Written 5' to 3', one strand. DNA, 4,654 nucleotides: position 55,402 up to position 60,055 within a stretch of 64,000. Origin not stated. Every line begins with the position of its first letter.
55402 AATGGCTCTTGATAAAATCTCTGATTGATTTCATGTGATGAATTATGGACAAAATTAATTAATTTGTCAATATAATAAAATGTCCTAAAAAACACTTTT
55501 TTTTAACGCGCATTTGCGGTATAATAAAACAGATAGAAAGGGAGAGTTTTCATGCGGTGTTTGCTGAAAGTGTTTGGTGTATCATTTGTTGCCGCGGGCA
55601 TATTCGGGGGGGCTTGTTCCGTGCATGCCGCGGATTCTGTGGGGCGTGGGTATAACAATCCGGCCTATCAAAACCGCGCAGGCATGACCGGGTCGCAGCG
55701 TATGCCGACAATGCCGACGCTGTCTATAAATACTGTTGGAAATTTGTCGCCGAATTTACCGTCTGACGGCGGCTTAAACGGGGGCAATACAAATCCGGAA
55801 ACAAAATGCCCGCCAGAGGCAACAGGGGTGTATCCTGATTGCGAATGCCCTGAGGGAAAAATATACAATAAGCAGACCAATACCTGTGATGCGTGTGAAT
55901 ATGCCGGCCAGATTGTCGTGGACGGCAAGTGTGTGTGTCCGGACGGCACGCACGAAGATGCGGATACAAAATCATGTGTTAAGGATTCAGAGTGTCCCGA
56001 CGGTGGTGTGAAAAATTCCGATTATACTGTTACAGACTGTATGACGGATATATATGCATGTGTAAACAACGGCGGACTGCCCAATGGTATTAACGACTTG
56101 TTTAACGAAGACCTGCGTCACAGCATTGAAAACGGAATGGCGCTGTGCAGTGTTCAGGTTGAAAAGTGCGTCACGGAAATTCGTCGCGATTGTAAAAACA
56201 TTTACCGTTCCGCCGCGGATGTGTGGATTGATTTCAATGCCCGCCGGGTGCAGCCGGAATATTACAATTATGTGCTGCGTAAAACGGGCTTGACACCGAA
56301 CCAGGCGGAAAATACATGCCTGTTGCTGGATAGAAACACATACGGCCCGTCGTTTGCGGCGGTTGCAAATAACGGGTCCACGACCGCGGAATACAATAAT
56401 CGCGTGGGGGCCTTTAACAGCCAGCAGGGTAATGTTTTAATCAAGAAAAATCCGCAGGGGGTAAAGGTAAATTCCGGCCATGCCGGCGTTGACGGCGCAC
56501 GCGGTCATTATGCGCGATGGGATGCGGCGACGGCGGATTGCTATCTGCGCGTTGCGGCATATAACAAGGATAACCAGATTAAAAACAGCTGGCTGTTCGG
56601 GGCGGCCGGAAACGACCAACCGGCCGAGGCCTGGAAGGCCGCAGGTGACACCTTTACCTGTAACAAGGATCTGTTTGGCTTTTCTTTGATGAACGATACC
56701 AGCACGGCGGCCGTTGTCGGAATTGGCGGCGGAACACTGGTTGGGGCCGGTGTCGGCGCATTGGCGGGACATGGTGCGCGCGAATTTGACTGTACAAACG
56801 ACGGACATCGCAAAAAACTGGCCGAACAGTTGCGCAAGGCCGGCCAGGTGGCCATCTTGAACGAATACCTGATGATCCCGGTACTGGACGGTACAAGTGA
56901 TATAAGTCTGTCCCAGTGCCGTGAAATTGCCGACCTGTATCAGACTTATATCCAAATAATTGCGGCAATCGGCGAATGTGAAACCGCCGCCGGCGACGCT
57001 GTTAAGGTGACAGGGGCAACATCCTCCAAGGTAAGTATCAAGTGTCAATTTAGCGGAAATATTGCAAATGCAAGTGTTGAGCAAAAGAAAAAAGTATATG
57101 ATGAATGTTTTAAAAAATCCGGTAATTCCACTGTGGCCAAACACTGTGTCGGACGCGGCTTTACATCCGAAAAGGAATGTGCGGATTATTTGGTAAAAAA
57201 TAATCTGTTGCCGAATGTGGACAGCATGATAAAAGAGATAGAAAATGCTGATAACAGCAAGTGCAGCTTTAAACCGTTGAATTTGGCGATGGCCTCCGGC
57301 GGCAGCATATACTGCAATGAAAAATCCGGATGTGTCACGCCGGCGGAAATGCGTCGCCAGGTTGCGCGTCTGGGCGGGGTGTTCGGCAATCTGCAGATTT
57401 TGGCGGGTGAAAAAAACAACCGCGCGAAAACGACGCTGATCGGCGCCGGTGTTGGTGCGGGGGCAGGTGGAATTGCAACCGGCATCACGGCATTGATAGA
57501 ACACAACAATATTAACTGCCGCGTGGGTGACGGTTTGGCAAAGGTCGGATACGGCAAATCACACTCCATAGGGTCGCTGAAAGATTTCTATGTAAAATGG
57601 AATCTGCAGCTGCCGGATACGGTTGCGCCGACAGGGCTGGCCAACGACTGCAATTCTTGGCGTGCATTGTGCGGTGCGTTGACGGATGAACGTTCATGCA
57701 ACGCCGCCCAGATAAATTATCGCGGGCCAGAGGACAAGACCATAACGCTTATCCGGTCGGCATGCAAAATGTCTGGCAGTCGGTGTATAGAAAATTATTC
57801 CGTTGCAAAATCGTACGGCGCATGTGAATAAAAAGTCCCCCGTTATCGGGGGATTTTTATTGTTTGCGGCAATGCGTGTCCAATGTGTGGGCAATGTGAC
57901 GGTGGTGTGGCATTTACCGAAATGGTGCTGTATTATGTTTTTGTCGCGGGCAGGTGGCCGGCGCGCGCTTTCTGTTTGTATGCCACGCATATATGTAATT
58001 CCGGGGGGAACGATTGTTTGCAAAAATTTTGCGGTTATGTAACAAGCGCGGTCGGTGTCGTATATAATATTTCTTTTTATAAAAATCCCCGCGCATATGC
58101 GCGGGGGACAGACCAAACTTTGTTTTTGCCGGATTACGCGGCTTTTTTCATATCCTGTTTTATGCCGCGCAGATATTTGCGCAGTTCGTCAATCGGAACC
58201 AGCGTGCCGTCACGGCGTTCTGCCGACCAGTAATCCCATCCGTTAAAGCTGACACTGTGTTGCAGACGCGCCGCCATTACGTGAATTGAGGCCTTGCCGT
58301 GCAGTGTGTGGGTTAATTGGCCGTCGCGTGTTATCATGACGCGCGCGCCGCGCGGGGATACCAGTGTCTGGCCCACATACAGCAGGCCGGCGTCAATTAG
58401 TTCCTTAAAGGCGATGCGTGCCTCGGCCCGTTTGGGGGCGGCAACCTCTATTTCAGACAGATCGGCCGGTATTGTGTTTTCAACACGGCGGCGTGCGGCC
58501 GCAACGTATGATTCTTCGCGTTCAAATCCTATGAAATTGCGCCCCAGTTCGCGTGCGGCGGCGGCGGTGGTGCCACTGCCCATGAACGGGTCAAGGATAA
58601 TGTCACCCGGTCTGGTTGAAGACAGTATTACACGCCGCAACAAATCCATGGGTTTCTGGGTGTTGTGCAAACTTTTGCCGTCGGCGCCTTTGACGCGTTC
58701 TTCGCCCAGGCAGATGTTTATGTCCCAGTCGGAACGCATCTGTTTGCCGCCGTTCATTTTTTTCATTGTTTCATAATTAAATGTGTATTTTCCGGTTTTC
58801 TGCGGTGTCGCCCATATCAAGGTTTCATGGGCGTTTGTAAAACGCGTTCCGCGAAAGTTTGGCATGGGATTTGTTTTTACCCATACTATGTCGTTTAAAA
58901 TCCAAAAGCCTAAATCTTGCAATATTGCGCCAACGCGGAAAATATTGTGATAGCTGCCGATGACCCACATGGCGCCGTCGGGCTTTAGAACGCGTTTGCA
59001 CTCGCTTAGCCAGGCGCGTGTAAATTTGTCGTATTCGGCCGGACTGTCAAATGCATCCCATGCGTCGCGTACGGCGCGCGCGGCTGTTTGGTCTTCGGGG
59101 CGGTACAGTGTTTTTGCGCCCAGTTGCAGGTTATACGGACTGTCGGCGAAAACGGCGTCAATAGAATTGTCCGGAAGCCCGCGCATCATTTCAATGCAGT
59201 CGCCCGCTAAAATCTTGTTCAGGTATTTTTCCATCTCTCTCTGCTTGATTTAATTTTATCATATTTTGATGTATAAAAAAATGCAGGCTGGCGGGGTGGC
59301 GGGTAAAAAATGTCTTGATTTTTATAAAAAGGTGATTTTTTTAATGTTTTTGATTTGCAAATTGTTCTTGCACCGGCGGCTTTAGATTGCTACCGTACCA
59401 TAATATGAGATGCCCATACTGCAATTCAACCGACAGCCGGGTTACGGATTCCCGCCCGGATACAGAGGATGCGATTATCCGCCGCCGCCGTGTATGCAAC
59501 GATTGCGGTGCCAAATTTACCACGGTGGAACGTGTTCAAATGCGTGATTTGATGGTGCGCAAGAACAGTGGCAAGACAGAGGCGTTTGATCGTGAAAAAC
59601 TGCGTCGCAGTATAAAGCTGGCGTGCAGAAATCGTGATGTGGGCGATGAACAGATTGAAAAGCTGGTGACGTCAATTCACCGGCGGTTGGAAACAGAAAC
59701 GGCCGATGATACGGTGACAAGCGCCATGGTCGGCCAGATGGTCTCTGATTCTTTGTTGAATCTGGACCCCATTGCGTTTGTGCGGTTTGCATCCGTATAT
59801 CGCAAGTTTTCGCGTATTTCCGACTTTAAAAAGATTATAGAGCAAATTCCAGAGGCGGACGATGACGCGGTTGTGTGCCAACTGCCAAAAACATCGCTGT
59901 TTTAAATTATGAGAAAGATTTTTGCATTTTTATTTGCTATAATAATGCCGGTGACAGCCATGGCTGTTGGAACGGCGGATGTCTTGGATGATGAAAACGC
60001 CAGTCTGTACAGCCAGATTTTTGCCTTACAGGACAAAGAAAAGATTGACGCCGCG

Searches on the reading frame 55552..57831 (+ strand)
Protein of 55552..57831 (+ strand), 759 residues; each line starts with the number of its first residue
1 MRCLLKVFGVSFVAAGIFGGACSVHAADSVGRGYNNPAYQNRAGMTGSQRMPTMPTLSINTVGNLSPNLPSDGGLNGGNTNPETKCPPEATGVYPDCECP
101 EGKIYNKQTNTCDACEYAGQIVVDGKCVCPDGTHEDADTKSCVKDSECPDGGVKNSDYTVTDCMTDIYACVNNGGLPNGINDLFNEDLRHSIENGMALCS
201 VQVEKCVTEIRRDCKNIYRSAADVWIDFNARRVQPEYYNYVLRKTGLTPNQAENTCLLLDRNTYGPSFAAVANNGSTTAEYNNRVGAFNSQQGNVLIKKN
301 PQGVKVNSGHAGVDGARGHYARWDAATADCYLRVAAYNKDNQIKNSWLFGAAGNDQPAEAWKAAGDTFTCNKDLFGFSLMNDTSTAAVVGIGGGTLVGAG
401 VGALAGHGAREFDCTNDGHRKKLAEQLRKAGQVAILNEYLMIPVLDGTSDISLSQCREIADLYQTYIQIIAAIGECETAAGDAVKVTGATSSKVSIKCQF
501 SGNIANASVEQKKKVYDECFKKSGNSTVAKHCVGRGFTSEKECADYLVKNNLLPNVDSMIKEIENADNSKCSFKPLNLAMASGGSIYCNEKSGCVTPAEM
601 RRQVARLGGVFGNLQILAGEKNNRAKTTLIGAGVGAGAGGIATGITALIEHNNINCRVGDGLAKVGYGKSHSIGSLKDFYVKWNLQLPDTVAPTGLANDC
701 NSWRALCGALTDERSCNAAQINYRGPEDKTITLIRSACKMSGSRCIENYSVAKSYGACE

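Call 3: search_protein_families(library=pfam, proteins=[window:55552-57831:+], max_evalue=1)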
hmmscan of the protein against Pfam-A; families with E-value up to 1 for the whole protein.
window:55552-57831:+ (759 aa): 2 families
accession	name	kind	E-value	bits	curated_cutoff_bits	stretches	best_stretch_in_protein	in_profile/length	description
PF13488.11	Gly-zipper_Omp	-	0.53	10.7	25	0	608-641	10-37/46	Glycine zipper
PF23427.1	EGF_4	-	0.89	10.1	27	0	126-142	24-40/40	EGF-like domain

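Call 4: search_protein_families(library=ncbifam, proteins=[window:55552-57831:+], max_evalue=1)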
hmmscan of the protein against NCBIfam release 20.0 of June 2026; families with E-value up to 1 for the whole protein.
window:55552-57831:+ (759 aa): 1 family
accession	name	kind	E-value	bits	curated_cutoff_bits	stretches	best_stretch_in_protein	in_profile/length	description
NF053611.1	YiaD_Gzip_OmpA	equivalog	0.034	13.9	175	1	599-642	23-67/206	YiaD family glycine zipper/OmpA-like lipoprotein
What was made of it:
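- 55552..57831 (+): CRPC: a second, unrelated secreted Cys-rich protein (759 aa, 36 Cys) with two glycine-zipper-like segments. Conserved neighbour. Weak glycine-zipper hits only (calls 3, 4).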

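Call 53: search_solved_structures(query=A4, max_evalue=1)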
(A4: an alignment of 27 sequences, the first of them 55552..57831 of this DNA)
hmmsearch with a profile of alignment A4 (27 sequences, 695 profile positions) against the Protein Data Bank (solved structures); distinct sequences matched with E-value up to 1: 3.
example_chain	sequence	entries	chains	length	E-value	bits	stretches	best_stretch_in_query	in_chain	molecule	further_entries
7s0r_A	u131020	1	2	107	0.47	12.1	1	373-439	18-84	C protein beta antigen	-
4ywi_A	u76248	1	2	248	0.48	12.1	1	355-484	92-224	Triosephosphate isomerase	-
5wj7_A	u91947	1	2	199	0.64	11.7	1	387-472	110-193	DNA repair protein XRCC4,Myosin-7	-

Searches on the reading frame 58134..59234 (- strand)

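Call 33: search_protein_families(library=pfam, proteins=[window:58134-59234:-], max_evalue=0.001)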
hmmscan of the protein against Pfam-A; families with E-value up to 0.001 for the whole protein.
window:58134-59234:- (366 aa): 5 families
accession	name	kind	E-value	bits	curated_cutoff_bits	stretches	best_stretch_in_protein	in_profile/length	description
PF01555.25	N6_N4_Mtase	-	1.5e-66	225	26.7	1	25-247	1-219/221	DNA methylase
PF18755.6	RAMA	-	3.3e-09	37.1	35.2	1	260-356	5-102/107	Restriction Enzyme Adenine Methylase Associated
PF01170.24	UPF0020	-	2.7e-05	24.4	22.3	0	203-254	22-72/197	RMKL-like, methyltransferase domain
PF08241.18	Methyltransf_11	-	4.2e-05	24.5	21.2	0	74-90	78-94/95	Methyltransferase domain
PF13649.12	Methyltransf_25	-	0.00044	21.3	27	0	213-254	1-44/97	Methyltransferase domain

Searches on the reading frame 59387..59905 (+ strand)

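Call 33: search_protein_families(library=pfam, proteins=[window:59387-59905:+], max_evalue=0.001)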
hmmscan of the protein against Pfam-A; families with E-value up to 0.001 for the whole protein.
window:59387-59905:+ (172 aa): 2 families
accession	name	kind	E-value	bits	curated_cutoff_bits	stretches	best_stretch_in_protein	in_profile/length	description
PF03477.21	ATP-cone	-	3e-18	66.6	25.8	1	56-142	2-86/88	ATP cone domain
PF22811.2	Zn_ribbon_NrdR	-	2.8e-17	62.8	27.2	1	7-48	1-42/42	Transcriptional repressor NrdR-like, N-terminal domain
